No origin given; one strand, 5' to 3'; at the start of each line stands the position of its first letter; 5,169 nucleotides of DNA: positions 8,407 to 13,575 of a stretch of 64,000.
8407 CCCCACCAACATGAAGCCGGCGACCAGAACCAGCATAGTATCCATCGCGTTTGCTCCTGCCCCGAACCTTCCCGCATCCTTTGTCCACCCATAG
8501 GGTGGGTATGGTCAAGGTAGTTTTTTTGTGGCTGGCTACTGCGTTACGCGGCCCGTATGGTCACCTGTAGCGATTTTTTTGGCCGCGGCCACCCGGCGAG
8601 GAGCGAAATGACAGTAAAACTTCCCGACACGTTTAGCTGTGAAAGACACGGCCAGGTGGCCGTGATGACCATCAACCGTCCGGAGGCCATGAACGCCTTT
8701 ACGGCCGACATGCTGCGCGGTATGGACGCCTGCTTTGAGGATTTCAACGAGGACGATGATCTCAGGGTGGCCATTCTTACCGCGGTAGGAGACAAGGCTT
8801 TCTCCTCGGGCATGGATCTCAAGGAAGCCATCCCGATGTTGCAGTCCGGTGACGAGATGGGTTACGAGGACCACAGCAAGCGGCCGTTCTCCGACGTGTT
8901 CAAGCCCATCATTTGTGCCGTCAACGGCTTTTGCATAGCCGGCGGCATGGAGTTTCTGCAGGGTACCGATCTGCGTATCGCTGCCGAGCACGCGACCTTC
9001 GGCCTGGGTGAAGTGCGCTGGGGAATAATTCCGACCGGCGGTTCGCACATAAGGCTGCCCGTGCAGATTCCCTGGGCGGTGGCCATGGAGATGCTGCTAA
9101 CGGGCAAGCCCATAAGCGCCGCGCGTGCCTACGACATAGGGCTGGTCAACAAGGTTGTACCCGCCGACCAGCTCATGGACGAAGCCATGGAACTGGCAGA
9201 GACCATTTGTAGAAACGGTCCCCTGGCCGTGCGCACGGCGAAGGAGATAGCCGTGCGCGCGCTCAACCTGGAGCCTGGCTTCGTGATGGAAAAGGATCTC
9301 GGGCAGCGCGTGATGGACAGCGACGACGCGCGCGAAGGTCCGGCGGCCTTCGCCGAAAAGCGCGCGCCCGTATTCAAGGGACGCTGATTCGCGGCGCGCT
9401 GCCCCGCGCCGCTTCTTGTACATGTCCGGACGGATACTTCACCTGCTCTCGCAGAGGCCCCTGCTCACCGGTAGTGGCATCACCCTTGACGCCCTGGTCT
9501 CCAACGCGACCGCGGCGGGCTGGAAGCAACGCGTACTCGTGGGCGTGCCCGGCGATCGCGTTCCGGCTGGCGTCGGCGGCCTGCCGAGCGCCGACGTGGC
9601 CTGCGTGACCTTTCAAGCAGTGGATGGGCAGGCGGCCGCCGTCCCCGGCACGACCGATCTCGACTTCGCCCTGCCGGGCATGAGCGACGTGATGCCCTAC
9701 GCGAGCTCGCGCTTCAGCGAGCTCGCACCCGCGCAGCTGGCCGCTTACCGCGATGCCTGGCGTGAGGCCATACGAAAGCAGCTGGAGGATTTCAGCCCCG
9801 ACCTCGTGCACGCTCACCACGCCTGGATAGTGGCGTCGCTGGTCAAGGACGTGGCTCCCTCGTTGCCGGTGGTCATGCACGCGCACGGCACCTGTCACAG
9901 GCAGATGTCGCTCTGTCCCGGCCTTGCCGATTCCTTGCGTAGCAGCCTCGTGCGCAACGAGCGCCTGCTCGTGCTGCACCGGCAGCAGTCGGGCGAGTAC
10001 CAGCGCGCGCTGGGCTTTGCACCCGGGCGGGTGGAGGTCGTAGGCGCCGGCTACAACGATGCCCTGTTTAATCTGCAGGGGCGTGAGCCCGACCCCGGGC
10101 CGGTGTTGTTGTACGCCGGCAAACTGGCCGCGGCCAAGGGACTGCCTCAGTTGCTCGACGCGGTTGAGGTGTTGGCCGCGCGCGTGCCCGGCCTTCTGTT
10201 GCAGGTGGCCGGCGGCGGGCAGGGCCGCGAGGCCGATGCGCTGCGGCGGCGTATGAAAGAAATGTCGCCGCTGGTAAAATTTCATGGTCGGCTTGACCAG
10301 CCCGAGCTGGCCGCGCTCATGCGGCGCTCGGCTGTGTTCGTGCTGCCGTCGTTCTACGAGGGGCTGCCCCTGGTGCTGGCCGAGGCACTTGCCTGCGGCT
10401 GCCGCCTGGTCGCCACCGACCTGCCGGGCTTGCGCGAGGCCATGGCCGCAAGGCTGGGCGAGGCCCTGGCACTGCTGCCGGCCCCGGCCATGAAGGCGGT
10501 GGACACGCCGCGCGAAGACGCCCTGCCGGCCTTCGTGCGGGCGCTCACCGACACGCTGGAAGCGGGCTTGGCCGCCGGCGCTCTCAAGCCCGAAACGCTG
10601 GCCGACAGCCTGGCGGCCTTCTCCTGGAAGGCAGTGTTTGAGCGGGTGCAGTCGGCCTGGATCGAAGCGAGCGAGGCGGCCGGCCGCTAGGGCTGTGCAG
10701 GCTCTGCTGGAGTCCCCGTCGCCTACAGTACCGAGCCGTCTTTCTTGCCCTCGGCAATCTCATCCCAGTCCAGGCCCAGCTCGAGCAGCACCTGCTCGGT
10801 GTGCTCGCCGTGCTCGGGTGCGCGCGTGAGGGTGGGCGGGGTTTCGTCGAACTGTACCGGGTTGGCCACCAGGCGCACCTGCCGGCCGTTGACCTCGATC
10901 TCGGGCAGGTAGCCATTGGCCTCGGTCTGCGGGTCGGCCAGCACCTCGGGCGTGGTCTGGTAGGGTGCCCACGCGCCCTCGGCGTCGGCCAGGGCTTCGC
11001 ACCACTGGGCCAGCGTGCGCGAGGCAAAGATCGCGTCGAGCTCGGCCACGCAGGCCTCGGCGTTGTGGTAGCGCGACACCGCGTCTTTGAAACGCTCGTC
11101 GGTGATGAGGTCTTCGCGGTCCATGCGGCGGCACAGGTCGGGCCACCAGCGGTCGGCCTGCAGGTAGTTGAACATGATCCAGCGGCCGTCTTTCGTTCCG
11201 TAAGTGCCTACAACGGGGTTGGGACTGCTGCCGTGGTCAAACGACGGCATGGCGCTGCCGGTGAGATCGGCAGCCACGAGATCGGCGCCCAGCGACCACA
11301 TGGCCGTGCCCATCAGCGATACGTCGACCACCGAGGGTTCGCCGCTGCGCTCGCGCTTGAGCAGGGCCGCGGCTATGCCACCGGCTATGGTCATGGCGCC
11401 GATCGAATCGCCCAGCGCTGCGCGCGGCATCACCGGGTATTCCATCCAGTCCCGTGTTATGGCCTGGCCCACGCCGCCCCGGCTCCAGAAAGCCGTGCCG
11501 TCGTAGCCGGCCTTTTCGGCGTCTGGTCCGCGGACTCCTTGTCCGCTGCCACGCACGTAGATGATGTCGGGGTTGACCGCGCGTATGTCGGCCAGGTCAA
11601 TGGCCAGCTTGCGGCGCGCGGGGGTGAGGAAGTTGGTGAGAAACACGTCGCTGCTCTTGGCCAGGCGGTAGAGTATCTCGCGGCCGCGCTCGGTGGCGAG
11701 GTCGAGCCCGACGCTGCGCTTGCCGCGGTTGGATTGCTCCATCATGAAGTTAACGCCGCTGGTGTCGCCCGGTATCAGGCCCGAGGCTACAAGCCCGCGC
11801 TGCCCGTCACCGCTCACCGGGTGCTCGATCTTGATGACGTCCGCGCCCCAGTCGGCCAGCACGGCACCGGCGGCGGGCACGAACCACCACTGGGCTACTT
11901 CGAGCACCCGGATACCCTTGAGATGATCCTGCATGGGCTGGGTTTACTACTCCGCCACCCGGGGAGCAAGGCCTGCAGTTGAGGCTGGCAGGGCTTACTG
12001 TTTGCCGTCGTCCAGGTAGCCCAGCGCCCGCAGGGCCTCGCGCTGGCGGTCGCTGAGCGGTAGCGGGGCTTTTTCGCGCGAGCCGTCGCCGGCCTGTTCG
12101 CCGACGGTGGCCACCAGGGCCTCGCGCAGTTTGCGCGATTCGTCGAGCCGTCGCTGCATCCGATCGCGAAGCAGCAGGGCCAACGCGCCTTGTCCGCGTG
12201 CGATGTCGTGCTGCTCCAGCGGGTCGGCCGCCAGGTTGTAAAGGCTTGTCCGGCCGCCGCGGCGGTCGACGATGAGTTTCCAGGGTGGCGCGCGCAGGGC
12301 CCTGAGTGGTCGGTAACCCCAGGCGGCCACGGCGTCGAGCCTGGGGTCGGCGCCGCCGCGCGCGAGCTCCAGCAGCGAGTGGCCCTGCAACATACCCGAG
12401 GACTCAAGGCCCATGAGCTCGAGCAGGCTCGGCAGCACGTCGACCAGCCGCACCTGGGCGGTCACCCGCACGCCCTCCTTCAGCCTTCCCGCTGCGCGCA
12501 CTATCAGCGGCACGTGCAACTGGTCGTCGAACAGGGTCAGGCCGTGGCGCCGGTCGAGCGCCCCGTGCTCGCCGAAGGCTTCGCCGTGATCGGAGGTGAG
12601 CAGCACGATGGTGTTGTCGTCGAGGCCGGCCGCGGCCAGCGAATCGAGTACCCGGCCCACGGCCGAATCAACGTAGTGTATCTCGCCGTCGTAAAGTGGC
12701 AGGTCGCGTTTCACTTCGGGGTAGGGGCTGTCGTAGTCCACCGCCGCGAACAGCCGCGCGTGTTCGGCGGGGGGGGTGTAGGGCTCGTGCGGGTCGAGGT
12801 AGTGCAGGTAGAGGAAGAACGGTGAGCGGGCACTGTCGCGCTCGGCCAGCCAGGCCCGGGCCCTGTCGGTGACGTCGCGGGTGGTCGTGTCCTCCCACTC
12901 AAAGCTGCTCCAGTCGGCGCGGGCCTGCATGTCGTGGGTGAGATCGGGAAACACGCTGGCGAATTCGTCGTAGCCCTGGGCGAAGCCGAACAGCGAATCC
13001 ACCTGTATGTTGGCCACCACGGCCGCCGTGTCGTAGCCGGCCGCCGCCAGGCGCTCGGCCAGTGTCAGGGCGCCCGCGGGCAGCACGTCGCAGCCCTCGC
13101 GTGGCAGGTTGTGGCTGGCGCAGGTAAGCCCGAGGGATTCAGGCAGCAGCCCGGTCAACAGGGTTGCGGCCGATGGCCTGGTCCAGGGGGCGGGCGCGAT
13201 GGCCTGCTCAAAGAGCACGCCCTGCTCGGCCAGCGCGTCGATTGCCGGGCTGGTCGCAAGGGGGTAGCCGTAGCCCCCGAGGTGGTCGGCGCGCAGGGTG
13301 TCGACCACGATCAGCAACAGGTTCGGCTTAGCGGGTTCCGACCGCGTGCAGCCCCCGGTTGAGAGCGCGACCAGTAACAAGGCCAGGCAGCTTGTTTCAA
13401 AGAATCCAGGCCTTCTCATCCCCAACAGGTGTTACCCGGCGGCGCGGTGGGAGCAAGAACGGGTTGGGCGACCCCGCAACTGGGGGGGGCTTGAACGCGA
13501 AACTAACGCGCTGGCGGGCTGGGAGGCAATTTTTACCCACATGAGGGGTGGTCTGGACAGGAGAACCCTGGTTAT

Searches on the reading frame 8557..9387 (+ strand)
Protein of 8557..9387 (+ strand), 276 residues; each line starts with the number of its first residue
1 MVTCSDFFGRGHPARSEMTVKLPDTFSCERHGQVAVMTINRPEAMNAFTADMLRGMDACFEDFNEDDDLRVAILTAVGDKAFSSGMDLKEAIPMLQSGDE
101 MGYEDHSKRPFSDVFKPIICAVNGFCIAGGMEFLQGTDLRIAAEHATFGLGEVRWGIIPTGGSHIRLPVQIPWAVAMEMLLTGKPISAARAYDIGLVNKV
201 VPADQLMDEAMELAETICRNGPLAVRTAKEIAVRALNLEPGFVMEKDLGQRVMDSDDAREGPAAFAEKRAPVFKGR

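Call 66: search_protein_families(library=pfam, proteins=[window:8557-9387:+], max_evalue=0.00001)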
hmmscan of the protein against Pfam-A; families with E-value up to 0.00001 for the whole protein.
window:8557-9387:+ (276 aa): 2 families
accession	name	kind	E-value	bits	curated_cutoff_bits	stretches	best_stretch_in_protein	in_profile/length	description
PF00378.25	ECH_1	-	1.4e-61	208.5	27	1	30-275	2-250/251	Enoyl-CoA hydratase/isomerase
PF16113.10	ECH_2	-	2.5e-29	103.3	27.2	1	35-215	2-186/335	Enoyl-CoA hydratase/isomerase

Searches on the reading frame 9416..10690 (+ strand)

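Call 66: search_protein_families(library=pfam, proteins=[window:9416-10690:+], max_evalue=0.00001)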
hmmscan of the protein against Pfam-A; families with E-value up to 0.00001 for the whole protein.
window:9416-10690:+ (424 aa): 5 families
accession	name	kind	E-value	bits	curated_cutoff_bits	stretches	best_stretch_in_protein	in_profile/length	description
PF13692.12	Glyco_trans_1_4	-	3e-23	83.1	27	1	229-344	2-116/142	Glycosyl transferases group 1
PF00534.26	Glycos_transf_1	-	1.2e-22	80.7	26.4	1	224-343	11-131/172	Glycosyl transferases group 1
PF20706.3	GT4-conflict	-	3.6e-09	36.5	26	1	227-409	196-383/385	Family 4 Glycosyltransferase in conflict systems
PF13579.12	Glyco_trans_4_4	-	2.8e-08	34.7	29.7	1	19-212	2-158/158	Glycosyl transferase 4-like domain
PF13439.12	Glyco_transf_4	-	3.2e-07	31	28.5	1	114-214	59-167/170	Glycosyltransferase Family 4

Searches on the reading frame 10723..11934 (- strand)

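Call 66: search_protein_families(library=pfam, proteins=[window:10723-11934:-], max_evalue=0.00001)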
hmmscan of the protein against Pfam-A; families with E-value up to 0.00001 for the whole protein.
window:10723-11934:- (403 aa): 1 family
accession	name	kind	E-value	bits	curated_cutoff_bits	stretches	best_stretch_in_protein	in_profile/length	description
PF02515.22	CoA_transf_3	-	6e-92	309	23.3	1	5-379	1-366/366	CoA-transferase family III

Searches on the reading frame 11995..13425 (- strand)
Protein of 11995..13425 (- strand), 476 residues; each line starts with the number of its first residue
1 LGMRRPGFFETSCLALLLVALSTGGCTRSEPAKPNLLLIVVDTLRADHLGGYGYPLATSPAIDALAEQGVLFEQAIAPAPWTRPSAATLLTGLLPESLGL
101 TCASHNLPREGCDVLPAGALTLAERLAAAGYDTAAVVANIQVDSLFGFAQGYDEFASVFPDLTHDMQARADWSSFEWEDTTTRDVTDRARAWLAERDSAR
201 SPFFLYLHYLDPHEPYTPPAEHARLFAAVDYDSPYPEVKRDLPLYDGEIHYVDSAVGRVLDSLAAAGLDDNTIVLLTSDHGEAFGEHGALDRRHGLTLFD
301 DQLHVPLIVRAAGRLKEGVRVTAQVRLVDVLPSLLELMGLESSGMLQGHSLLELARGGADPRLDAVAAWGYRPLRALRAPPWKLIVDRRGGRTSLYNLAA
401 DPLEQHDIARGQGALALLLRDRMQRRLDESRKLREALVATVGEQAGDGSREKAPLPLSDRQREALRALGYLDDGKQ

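Call 38: search_protein_families(library=pfam, proteins=[window:11995-13425:-], max_evalue=0.001)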
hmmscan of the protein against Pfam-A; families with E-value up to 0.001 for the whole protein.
window:11995-13425:- (476 aa): 3 families
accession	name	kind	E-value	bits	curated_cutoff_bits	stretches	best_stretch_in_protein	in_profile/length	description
PF00884.28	Sulfatase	-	1.5e-52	179.2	25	1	34-339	1-300/301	Sulfatase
PF01663.27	Phosphodiest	-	8.3e-12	45.8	23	1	36-281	1-220/342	Type I phosphodiesterase / nucleotide pyrophosphatase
PF16347.10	SGSH_C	-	6.6e-10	39.8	29.3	1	285-430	1-151/154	N-sulphoglucosamine sulphohydrolase, C-terminal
